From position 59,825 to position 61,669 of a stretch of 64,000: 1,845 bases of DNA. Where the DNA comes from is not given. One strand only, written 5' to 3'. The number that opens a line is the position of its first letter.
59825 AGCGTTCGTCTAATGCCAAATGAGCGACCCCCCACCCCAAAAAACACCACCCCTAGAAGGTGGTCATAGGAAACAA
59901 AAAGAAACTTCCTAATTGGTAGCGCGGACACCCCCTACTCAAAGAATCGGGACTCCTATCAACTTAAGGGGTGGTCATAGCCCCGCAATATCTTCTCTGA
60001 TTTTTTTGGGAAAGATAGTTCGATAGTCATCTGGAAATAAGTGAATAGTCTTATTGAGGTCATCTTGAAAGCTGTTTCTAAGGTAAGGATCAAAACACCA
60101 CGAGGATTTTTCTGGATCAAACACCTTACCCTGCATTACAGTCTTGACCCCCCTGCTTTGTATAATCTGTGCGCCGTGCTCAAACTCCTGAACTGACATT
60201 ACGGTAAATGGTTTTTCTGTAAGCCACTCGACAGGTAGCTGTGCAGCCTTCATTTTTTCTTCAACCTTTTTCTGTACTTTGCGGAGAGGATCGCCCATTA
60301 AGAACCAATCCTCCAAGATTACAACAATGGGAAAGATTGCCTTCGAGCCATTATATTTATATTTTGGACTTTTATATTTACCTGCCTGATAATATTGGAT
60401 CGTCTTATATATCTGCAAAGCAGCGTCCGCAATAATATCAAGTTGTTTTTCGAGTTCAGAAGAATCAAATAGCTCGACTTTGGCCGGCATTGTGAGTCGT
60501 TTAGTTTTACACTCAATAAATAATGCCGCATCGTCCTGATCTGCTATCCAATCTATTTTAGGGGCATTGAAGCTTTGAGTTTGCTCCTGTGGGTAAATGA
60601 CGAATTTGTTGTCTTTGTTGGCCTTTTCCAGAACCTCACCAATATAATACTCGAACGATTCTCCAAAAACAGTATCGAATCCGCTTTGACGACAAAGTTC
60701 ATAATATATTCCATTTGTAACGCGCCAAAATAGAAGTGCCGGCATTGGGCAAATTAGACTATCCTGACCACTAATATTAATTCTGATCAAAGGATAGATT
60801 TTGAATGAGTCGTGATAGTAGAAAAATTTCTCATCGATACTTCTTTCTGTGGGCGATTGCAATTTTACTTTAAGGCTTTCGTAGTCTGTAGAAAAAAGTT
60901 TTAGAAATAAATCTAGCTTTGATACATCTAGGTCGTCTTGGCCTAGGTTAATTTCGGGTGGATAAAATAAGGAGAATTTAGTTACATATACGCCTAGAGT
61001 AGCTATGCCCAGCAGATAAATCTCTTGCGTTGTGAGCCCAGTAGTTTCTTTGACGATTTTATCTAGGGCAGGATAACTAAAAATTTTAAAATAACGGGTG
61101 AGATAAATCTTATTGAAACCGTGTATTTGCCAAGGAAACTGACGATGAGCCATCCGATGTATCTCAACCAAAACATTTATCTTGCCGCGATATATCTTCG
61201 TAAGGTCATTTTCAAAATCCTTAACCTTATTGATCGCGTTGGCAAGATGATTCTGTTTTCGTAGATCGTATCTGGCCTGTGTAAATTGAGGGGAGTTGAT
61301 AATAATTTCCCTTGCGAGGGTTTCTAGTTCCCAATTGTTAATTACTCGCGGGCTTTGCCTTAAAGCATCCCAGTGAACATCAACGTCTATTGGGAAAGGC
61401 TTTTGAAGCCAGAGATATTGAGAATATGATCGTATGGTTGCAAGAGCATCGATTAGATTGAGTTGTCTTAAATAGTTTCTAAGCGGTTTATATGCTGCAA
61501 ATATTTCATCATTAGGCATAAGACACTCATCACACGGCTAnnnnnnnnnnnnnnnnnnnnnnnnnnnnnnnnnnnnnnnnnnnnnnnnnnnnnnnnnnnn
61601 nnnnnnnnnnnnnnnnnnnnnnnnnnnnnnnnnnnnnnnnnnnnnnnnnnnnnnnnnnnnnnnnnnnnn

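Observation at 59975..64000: Translationally coupled minus-strand operon of three PD-(D/E)xK nucleases, a small acidic protein and an MTase-like partial gene: candidate uncharacterised defence module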

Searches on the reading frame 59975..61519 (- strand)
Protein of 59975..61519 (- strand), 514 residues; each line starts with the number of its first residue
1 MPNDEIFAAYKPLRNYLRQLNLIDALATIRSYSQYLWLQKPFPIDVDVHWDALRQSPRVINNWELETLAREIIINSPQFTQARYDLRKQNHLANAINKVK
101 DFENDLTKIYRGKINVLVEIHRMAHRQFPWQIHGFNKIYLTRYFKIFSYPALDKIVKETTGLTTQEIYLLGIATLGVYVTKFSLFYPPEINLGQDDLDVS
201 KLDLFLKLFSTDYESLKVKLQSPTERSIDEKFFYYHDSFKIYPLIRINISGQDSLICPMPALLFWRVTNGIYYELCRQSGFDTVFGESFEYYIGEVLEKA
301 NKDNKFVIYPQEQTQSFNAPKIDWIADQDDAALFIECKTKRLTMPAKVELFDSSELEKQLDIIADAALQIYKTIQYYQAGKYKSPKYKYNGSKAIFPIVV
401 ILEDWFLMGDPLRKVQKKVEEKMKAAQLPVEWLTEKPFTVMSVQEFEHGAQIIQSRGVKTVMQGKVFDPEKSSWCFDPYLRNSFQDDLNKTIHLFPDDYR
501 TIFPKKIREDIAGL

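Call 4: search_protein_families(library=pfam, proteins=[window:59975-61519:-], max_evalue=0.1)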
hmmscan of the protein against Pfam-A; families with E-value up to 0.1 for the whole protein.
window:59975-61519:- (514 aa): 1 family
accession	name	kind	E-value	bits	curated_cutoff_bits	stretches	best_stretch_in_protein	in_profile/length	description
PF03008.20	DUF234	-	0.032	15.1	22.5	0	279-343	26-93/100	Archaea bacterial proteins of unknown function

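Call 5: search_protein_families(library=padloc, proteins=[window:59975-61519:-], max_evalue=0.1)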
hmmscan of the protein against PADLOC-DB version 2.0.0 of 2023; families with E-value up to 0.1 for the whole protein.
window:59975-61519:- (514 aa): 0 families

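Call 6: search_protein_families(library=ncbifam, proteins=[window:59975-61519:-], max_evalue=0.1)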
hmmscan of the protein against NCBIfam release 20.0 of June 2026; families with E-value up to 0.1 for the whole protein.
window:59975-61519:- (514 aa): 1 family
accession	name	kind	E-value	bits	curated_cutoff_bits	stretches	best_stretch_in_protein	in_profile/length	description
NF047931.1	antiphage_GapS1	subfamily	8.7e-23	80.9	320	1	89-458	60-429/455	GapS1 family protein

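Call 9: search_protein_families(library=phrogs, proteins=[window:59975-61519:-], max_evalue=0.01)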
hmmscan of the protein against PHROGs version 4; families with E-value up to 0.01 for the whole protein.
window:59975-61519:- (514 aa): 1 family
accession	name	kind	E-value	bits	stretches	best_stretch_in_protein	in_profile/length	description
phrog_18705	-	unknown function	0.0073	17.1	0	321-341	41-61/64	-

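Call 26: find_homologous_proteins(query=window:59975-61519:-, max_evalue=0.001)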
Query window:59975-61519:- (514 aa): 291 proteins with E <= 0.001 among 8000 candidates; the best 120 are listed.
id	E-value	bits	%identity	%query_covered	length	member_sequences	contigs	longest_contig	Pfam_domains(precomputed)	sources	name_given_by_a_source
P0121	0.0e+0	1180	100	100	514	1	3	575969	-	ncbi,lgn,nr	ncbi:MAG: hypothetical protein HYR90_03630 [Candidatus Andersenbacteria bacterium]|nr:hypothetical p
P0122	3.5e-164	565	51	98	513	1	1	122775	-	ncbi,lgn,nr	ncbi:MAG: hypothetical protein Q7S57_04000 [bacterium]|nr:hypothetical protein [bacterium]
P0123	1.9e-136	474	46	99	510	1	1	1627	-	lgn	-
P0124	6.0e-135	469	44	99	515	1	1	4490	-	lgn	-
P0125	2.0e-134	467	43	98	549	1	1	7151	-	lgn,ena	-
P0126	1.7e-133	464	43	99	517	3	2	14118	-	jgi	-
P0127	1.8e-131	457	45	99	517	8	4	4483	-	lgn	-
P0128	9.9e-131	455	45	99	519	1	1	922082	-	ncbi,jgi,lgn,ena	ncbi:MAG: hypothetical protein WC675_03620 [Patescibacteria group bacterium]|jgi:hypothetical protei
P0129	3.6e-128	447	42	99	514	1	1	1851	-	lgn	-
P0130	7.7e-128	445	42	97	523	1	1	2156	-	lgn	-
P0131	5.1e-124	433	43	97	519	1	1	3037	-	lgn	-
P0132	1.7e-123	431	43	98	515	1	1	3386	-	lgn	-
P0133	9.3e-123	429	43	97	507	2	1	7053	-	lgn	-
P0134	1.6e-122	428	41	97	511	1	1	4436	-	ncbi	-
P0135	1.6e-122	428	43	99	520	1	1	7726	-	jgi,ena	-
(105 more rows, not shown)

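Call 28: find_related_loci(query=A1, collection=metagenome_contigs, flank=10000)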
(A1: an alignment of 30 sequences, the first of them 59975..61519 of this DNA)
Query A1 (514 aa) in metagenome_contigs; peptide patterns used: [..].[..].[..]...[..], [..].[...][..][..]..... (x = any residue, [..] = any of these).
401 stretches matched a pattern; 262 encode a relative of the query (tblastn E <= 1e-3); the best 80 are kept; 80 distinct loci.
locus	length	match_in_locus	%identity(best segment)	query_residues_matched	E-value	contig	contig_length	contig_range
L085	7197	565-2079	43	3-509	1e-135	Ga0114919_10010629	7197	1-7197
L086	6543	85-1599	44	1-507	4e-133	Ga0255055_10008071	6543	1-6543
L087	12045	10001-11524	43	3-512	1e-132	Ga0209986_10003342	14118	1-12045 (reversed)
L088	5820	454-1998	41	1-513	2e-129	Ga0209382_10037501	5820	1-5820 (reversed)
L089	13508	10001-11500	43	6-505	2e-128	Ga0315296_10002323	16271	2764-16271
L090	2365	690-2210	43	3-510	9e-136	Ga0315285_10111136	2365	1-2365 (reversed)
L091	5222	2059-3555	40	6-503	3e-125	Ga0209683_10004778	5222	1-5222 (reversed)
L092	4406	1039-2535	40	6-503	3e-126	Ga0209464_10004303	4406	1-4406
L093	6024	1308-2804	40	6-503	3e-124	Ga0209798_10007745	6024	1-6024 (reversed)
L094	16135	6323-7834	41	1-502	1e-123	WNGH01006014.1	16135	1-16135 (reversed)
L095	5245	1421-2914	41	6-502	1e-123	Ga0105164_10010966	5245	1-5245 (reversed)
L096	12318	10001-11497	43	6-504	7e-123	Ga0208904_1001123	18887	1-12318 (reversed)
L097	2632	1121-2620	42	1-507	2e-125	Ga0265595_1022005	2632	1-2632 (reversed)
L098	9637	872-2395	38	3-511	4e-118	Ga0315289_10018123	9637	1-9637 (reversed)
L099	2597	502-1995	42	5-504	3e-123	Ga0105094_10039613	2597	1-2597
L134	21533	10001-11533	36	1-505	1e-100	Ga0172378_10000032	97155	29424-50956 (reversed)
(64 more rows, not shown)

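Call 46: search_solved_structures(query=A1, max_evalue=1, show_alignments=2)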
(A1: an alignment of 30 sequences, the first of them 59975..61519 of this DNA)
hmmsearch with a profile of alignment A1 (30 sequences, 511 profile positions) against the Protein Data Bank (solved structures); distinct sequences matched with E-value up to 1: 2.
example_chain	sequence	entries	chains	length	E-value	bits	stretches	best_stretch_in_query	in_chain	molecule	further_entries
12hg_A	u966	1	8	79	0.21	13.2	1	337-373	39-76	Non-structural protein 8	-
7ywr_A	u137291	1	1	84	0.21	13.1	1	337-375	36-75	ORF1a polyprotein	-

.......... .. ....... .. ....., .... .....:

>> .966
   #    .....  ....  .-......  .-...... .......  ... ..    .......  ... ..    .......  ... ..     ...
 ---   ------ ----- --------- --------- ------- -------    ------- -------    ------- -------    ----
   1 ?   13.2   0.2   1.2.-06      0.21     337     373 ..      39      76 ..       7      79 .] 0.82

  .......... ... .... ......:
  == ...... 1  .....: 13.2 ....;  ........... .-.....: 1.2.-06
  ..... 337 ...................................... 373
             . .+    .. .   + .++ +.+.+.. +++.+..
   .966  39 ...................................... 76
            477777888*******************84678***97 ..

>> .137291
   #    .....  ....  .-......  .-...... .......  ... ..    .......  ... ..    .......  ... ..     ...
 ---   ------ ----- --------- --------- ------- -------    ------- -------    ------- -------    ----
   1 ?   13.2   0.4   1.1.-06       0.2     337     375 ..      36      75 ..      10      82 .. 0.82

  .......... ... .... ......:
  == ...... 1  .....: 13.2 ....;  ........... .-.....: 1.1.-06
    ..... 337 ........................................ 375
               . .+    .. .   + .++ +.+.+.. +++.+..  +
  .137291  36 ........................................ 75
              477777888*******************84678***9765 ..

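Call 58: predict_structure(alignment_id=A1)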
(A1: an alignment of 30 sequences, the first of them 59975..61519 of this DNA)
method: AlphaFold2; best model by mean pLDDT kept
length: 514 residues; sequences in the alignment: 30
mean_pLDDT: 88.7   pTM: 0.89
mean pLDDT of the five models: 88.7, 86.8, 86.6, 86.0, 83.6
residues with pLDDT >= 90: 329; 70-90: 134; 50-70: 51; < 50: 0
segments of 3 or more residues with pLDDT < 50: none
pLDDT, mean of each block of 10 residues (from residue 1): 81 96 95 90 89 72 91 90 91 94 85 67 61 80 96 97 94 89 83 72 94 96 84 83 94 94 90 90 95 98 95 80 96 92 65 83 96 95 90 96 81 94 98 96 95 97 95 92 96 93 77 60
secondary structure, 60 per line:
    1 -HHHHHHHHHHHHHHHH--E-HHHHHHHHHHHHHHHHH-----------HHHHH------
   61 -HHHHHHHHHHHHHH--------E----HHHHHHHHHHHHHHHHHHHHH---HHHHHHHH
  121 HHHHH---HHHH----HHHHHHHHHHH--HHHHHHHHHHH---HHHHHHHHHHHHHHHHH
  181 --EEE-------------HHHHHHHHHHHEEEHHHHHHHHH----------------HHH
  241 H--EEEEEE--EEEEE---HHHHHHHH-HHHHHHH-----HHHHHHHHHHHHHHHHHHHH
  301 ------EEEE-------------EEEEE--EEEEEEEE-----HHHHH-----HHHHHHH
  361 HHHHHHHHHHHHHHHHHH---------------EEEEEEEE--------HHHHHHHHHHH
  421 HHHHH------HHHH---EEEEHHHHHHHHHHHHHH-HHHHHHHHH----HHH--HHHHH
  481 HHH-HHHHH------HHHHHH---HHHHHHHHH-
elements in order: H2-17 H22-38 H50-54 H62-75 H89-109 H113-125 H129-132 H137-147 H150-160 H164-180 E183-185 H199-209 E210-212 H213-221 H238-241 E244-249 E252-256 H260-267 H269-275 H281-300 E307-310 E324-328 E331-338 H344-348 H354-378 E394-401 H410-425 H432-435 E439-442 H443-456 H458-466 H476-483 H485-489 H496-501 H505-513

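Call 80: search_dna_similar(query=window:59975-61519:-, collection=plasmids, mode=protein, max_evalue=0.001, max_rows=20)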
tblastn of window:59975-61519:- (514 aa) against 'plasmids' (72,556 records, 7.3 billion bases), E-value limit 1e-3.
Records with a match: 25; places in all: 25; records where one place covers at least 80% of the query: 12.
Best place of each record, by identity: <60% 25.
By first word of the organism name: Sinorhizobium 9; Pseudomonas 5; Caballeronia 2; Sphingobium 1; Cupriavidus 1; Thioclava 1; Shinella 1; Agrobacterium 1; Nostoc 1; Rhizobium 1; and 2 more.
By predicted mobility (MOB-suite, as given by PLSDB): conjugative 12; non-mobilizable 11; mobilizable 2.
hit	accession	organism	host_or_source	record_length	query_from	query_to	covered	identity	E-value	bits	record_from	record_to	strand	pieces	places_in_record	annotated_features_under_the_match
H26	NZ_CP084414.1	Pseudomonas sp. HS-18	mixed culture,soil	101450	3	491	95%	30.2%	1e-58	217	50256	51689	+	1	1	hypothetical protein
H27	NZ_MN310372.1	Pseudomonas putida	-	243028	6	486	94%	28.5%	9e-59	218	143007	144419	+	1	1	hypothetical protein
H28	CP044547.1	Pseudomonas sp. CFA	mixed culture,soil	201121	6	491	95%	28.0%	7e-60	221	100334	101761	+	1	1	hypothetical protein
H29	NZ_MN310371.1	Pseudomonas monteilii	-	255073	6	491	95%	28.0%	2e-59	219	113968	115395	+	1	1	hypothetical protein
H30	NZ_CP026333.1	Pseudomonas sp. XWY-1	cell culture,Rice Fields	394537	6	491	95%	28.0%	7e-60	221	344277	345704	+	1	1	hypothetical protein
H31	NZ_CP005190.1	Sphingobium sp. MI1205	-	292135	10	508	97%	26.7%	2e-40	164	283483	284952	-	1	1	hypothetical protein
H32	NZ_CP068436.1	Cupriavidus necator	heavy metal containmented soil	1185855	6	466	90%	27.9%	4e-42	168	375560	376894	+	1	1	none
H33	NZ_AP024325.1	Caballeronia sp. NK8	-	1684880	2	499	97%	23.4%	5e-36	150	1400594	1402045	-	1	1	none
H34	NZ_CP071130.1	Caballeronia sp. M1242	Homo sapiens,ETA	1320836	2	499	97%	23.0%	4e-35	147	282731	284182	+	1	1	none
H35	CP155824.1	Thioclava sp. 'Guangxiensis'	Bruguiera gymnorhiza,pure ...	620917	13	447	85%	23.0%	1e-12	79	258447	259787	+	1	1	hypothetical protein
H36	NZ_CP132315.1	Shinella oryzae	Homo sapiens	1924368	56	476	82%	23.2%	8e-12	76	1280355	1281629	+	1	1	none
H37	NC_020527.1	Sinorhizobium meliloti 2011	-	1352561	63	448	75%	24.8%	8e-16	89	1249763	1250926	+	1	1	none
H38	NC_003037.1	Sinorhizobium meliloti 1021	-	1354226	63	448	75%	24.8%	8e-16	89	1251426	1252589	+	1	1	none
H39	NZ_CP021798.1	Sinorhizobium meliloti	Medicago sativa,Single Cell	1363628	63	448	75%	24.8%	8e-16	89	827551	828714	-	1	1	none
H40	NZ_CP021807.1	Sinorhizobium meliloti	Medicago truncatula,Single Cell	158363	56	476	82%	22.6%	4e-11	74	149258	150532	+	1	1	hypothetical protein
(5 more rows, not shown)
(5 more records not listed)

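Call 81: search_protein_families(library=ncbifam, alignment_id=A1, max_evalue=0.001)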
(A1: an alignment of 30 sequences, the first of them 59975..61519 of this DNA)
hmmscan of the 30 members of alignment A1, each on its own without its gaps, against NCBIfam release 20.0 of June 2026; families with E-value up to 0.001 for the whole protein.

A. member 1, window:59975-61519:- (514 aa): 1 family
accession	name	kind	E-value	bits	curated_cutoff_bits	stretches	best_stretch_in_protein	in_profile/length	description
NF047931.1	antiphage_GapS1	subfamily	8.7e-23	80.9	320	1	89-458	60-429/455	GapS1 family protein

B. families by the number of members that match (of 30 scanned): 1 family
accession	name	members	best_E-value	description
NF047931.1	antiphage_GapS1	26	2.3e-30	GapS1 family protein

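Call 82: get_annotated_region(hit=H26, flank=5000)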
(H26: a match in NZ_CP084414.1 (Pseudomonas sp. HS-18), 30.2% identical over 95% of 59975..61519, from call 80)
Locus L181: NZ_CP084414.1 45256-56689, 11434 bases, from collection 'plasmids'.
description: Pseudomonas sp. HS-18 plasmid plas1, complete sequence
organism: Pseudomonas sp. HS-18 (NCBI taxid 2879114)
taxonomy: Bacteria; Pseudomonadota; Gammaproteobacteria; Pseudomonadales; Pseudomonadaceae; Pseudomonas; Pseudomonas sp. HS-18
host: -; source: mixed culture,soil; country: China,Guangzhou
typing (MOB-suite, as given by PLSDB): non-mobilizable
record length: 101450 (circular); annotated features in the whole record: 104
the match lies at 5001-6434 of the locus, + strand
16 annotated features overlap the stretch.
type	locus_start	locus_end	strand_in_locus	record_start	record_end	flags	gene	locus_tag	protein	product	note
CDS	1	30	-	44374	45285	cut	-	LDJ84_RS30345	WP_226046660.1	hypothetical protein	-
CDS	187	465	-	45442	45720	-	-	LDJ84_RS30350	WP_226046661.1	hypothetical protein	-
CDS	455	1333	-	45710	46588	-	-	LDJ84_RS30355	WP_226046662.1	thioredoxin domain-containing protein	-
CDS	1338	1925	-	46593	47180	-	-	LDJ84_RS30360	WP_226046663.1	hypothetical protein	-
CDS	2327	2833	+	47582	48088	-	ssb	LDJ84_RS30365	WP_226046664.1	single-stranded DNA-binding protein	GO:0006310 - DNA recombination [Evidence IEA]; GO:0006281 - DNA repair [Evidence IEA]; GO:0006260 - DNA replication ...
CDS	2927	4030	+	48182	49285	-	-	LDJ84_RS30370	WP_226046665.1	recombinase RecT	-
CDS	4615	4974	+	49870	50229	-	-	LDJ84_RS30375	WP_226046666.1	hypothetical protein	-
CDS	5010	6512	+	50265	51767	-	-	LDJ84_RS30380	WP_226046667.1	hypothetical protein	-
CDS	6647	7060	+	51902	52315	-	-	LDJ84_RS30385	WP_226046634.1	hypothetical protein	-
CDS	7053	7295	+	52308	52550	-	-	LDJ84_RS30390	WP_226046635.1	hypothetical protein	-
CDS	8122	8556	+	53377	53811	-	-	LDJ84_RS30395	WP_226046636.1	hypothetical protein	-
CDS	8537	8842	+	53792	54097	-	-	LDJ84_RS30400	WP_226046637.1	hypothetical protein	-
CDS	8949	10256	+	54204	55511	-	-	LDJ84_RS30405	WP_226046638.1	DUF1173 family protein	-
CDS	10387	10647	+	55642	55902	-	-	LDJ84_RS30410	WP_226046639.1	hypothetical protein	-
CDS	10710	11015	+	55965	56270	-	-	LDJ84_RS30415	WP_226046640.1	hypothetical protein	-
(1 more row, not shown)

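Call 83: get_annotated_region(hit=H31, flank=5000)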
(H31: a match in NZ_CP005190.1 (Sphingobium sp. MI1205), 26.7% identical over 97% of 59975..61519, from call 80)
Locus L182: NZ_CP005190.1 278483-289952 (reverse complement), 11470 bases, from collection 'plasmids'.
description: Sphingobium sp. MI1205 plasmid pMI1, complete sequence
organism: Sphingobium sp. MI1205 (NCBI taxid 407020)
taxonomy: Bacteria; Pseudomonadota; Alphaproteobacteria; Sphingomonadales; Sphingomonadaceae; Sphingobium; Sphingobium sp. MI1205
host: -; source: -; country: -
typing (MOB-suite, as given by PLSDB): conjugative; relaxase MOBF; mating-pair formation MPF_F
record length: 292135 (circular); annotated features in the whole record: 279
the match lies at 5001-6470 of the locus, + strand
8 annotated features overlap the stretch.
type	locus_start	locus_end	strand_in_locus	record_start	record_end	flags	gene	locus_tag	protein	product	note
CDS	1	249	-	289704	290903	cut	-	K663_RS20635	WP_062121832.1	AAA family ATPase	-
CDS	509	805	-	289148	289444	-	-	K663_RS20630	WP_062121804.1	hypothetical protein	-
CDS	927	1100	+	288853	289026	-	-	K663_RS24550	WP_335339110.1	DUF6771 family protein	-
CDS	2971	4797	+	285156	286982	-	-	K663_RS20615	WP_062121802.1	AAA family ATPase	-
CDS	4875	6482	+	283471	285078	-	-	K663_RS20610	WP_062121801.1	hypothetical protein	-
CDS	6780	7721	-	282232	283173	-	-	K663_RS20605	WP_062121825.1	IS110 family transposase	-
CDS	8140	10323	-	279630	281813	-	-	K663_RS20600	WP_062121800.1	hypothetical protein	-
CDS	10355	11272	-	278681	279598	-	-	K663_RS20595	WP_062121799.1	hypothetical protein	-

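Call 103: find_encoding_contigs(protein=P0122, flank=7000, max_places=2)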
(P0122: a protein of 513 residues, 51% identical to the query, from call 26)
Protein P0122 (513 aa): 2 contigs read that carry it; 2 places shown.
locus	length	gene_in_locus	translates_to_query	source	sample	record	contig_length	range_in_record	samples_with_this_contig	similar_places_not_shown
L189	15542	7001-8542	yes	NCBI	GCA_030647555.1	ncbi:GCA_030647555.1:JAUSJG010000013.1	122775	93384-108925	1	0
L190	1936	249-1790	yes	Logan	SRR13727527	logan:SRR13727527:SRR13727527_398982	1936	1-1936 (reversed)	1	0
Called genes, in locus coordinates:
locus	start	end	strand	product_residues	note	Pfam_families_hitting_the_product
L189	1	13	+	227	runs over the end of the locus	PF00696:AA_kinase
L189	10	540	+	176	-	-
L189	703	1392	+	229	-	-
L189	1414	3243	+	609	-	PF01807:Zn_ribbon_DnaG, PF08275:DNAG_N, PF01751:Toprim, PF13155:Toprim_2, PF13362:Toprim_3 (weak), PF13662:Toprim_4, PF10410:DnaB_bind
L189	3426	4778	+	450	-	PF03979:Sigma70_r1_1 (weak), PF00140:Sigma70_r1_2, PF04542:Sigma70_r2, PF04539:Sigma70_r3, PF04545:Sigma70_r4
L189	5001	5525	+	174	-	-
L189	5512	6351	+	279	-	PF08843:AbiEii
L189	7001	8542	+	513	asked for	-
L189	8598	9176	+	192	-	-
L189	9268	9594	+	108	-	-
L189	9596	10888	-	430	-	PF00239:Resolvase, PF07508:Recombinase, PF13408:Zn_ribbon_recom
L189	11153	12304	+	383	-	-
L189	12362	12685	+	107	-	-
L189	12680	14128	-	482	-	PF17289:Terminase_6C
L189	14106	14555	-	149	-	-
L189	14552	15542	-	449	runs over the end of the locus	PF02195:ParB_N, PF01555:N6_N4_Mtase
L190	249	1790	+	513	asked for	-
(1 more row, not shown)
